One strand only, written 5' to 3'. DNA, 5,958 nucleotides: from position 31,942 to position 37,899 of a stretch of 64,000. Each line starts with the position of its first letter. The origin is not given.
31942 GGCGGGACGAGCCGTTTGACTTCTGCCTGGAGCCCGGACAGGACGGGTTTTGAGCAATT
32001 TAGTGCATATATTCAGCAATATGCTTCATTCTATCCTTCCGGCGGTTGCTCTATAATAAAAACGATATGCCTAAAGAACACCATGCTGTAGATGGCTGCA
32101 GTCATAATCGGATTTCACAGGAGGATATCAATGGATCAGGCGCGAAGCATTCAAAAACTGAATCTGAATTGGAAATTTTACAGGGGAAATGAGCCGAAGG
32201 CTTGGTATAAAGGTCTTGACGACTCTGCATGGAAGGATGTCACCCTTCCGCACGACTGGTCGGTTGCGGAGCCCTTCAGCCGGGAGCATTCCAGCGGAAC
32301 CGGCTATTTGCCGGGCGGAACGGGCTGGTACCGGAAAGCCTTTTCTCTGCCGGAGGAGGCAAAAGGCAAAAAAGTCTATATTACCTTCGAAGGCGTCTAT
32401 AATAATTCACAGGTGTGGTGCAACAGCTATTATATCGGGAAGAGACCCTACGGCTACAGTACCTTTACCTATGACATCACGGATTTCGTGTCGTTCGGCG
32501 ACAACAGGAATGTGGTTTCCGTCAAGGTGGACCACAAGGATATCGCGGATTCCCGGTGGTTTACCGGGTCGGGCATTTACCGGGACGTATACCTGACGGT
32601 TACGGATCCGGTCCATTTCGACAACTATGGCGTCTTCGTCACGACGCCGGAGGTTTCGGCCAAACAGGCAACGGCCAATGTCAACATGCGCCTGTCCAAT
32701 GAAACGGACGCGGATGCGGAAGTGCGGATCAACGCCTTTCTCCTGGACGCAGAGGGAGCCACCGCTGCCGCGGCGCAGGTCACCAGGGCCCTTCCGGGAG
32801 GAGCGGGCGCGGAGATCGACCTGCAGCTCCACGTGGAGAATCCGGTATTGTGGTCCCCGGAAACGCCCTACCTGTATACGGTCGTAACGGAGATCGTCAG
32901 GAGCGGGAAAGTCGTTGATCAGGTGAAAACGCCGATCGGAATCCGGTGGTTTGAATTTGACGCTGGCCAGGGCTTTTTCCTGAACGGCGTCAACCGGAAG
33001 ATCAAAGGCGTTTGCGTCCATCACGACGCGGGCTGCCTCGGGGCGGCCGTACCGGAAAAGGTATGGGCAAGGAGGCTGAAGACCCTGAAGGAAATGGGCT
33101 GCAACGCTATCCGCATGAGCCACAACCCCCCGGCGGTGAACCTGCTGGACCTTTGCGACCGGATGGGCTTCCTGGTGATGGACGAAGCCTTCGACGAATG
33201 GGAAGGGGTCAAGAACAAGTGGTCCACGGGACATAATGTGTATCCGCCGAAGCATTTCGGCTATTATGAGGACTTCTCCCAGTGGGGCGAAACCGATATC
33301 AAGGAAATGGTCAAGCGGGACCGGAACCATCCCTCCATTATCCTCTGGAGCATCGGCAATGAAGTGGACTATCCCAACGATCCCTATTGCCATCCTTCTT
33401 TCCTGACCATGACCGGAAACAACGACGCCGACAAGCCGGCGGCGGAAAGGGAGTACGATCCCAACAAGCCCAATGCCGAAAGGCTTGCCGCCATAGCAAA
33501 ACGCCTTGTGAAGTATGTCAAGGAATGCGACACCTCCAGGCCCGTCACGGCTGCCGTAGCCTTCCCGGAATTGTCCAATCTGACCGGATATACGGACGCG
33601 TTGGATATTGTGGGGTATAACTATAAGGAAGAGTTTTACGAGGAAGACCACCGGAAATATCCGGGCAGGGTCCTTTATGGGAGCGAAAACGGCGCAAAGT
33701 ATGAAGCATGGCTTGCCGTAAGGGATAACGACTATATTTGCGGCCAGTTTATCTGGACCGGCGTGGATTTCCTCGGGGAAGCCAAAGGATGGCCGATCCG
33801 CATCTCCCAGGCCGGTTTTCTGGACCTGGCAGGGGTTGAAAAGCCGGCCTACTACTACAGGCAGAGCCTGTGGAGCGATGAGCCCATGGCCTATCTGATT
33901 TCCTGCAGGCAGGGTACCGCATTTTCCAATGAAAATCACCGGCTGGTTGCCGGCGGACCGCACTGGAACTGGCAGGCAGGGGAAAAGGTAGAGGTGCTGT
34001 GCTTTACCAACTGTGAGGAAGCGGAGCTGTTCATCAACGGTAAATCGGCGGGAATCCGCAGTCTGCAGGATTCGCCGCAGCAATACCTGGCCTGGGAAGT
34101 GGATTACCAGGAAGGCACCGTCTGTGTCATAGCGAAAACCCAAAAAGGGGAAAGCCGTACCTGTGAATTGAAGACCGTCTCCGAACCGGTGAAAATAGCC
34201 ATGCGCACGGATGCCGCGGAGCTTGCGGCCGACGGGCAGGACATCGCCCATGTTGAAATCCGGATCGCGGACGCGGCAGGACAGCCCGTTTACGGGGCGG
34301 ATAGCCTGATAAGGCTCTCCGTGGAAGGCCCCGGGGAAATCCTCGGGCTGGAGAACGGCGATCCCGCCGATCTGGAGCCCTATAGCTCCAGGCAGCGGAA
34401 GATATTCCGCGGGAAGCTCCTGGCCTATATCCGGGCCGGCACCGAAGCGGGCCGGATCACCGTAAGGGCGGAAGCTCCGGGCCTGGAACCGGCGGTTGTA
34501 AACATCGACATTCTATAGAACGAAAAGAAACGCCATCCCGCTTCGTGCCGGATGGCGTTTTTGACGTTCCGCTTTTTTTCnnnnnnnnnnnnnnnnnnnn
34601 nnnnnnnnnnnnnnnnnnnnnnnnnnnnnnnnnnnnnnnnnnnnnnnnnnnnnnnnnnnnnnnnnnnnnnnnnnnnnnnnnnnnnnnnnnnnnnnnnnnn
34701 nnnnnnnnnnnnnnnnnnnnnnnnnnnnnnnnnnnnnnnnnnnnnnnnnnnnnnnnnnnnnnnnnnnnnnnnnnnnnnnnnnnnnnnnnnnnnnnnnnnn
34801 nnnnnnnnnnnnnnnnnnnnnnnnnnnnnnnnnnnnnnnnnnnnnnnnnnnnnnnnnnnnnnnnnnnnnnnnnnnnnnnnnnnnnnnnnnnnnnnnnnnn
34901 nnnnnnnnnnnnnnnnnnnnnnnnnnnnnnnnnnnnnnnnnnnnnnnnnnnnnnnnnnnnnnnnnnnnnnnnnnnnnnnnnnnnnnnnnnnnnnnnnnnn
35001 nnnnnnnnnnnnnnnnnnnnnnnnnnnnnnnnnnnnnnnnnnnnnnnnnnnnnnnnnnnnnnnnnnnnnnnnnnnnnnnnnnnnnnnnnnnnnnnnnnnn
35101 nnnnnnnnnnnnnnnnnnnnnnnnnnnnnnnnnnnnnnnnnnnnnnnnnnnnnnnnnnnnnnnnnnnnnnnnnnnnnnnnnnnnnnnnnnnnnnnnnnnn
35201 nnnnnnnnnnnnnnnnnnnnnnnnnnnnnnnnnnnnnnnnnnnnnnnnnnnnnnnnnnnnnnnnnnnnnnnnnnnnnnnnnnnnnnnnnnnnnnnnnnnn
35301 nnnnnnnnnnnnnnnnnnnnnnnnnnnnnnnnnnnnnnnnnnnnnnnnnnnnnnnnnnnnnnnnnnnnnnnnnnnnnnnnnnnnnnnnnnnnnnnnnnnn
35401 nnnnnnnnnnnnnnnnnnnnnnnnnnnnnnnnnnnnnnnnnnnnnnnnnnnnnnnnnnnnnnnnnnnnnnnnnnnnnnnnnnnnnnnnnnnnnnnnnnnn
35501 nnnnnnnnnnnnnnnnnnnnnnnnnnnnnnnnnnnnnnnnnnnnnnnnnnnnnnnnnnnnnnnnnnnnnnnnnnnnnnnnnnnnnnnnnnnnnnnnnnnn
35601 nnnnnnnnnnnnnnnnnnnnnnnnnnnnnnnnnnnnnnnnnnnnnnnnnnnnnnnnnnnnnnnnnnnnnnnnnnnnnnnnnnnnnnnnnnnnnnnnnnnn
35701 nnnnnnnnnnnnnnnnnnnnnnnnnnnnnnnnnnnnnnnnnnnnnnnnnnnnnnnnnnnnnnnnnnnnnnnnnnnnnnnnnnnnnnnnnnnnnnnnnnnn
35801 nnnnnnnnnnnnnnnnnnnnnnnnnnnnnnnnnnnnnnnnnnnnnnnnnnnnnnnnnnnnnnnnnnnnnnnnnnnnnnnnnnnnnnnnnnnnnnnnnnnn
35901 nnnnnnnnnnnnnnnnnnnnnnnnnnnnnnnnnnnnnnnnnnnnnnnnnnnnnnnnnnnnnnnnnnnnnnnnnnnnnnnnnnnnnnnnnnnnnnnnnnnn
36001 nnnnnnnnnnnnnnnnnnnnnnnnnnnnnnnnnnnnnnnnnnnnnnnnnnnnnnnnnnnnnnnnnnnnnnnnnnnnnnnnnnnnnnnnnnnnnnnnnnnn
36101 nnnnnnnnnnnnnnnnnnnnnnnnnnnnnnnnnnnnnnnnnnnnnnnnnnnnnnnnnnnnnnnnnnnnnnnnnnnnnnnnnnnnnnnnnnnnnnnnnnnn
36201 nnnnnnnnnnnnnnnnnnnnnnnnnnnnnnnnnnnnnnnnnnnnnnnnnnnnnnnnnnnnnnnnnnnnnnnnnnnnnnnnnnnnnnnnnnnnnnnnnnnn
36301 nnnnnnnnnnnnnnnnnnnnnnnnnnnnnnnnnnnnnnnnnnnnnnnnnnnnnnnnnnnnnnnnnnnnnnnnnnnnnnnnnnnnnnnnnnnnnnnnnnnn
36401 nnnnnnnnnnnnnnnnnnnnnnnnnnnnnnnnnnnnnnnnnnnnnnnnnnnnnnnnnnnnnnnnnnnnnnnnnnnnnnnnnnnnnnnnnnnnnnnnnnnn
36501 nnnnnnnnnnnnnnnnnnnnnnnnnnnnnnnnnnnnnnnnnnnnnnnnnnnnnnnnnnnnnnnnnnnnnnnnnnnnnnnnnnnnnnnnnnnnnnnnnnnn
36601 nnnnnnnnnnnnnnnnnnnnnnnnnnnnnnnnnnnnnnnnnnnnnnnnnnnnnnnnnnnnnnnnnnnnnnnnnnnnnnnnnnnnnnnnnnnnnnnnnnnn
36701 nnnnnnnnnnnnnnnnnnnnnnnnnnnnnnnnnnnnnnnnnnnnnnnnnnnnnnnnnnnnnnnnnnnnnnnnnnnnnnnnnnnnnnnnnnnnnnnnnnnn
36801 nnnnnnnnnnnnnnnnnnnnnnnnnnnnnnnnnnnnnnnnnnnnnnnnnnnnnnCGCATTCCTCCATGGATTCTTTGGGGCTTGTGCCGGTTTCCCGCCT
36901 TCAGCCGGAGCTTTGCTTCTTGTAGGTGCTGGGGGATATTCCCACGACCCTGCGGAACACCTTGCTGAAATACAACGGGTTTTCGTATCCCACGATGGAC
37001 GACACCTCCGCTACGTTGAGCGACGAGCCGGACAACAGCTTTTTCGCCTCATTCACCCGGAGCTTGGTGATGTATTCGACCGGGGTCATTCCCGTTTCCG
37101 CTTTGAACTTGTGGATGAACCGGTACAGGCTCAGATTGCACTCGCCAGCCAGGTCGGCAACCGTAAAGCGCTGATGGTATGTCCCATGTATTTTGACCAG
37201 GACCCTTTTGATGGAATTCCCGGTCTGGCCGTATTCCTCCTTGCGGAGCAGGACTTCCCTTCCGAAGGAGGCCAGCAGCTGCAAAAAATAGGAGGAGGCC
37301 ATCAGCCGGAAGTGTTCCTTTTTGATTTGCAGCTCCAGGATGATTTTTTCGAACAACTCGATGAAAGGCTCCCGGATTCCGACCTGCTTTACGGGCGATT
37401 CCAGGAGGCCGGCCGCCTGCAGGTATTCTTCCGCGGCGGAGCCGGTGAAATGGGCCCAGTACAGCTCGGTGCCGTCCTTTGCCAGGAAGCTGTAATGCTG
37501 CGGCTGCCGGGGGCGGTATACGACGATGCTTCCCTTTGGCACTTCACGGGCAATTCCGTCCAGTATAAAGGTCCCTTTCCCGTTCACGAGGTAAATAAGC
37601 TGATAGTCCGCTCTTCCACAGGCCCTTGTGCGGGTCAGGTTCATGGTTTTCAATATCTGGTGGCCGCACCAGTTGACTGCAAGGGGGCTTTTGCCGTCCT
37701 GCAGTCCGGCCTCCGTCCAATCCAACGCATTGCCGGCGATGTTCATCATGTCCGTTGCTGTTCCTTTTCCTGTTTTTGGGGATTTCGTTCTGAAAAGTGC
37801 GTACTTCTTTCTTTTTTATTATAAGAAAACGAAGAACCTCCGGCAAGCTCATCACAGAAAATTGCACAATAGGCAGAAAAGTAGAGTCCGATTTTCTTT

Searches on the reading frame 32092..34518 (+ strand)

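Call 7: search_protein_families(library=pfam, proteins=[window:32092-34518:+], max_evalue=0.001)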
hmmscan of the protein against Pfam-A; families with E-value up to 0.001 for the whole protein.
window:32092-34518:+ (808 aa): 8 families
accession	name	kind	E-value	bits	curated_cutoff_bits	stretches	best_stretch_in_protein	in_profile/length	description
PF18565.7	Glyco_hydro2_C5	-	4.2e-33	113.7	32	1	702-803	1-102/103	Glycoside hydrolase family 2 C-terminal domain 5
PF02837.24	Glyco_hydro_2_N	-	5.2e-28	98.5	28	1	20-169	1-166/169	Glycosyl hydrolases family 2, sugar binding domain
PF02836.23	Glyco_hydro_2_C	-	3.6e-27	95.7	21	1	294-487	7-160/302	Glycosyl hydrolases family 2, TIM barrel domain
PF00703.27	Glyco_hydro_2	-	2.7e-21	76.8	23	1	182-285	6-109/109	Glycosyl hydrolases family 2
PF16355.11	DUF4982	-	1.2e-16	60.9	23.9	1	630-687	1-58/61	Domain of unknown function (DUF4982)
PF22666.2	Glyco_hydro_2_N2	-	4.8e-06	27.2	27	1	57-146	29-119/167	Glycosyl hydrolase 2 galactose-binding domain-like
PF13364.12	BetaGal_ABD2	-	0.0002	22.5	23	1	61-150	21-110/112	Beta-galactosidase second all-beta domain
PF09134.16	Invasin_D3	-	0.00025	21.9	33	0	699-797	2-84/98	Invasin, domain 3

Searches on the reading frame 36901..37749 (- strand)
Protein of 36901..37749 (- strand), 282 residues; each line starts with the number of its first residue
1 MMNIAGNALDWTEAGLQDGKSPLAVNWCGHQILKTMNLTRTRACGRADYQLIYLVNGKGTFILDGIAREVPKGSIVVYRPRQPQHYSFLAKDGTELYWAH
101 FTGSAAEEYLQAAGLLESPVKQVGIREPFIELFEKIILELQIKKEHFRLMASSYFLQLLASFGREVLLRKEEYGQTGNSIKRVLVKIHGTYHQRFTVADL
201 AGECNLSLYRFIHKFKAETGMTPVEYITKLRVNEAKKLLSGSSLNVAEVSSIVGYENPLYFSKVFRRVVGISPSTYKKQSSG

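Call 7: search_protein_families(library=pfam, proteins=[window:36901-37749:-], max_evalue=0.001)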
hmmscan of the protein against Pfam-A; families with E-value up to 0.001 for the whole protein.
window:36901-37749:- (282 aa): 3 families
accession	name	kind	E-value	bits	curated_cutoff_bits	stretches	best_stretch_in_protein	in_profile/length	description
PF00165.29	HTH_AraC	-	5.2e-22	77.9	26.6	2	191-228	5-42/42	Bacterial regulatory helix-turn-helix proteins, AraC family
PF12833.13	HTH_18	-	8.1e-22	77.8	33.6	1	200-279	1-80/80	Helix-turn-helix domain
PF02311.25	AraC_binding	-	6.1e-11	42.6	21.1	1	47-159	22-135/135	AraC-like ligand binding domain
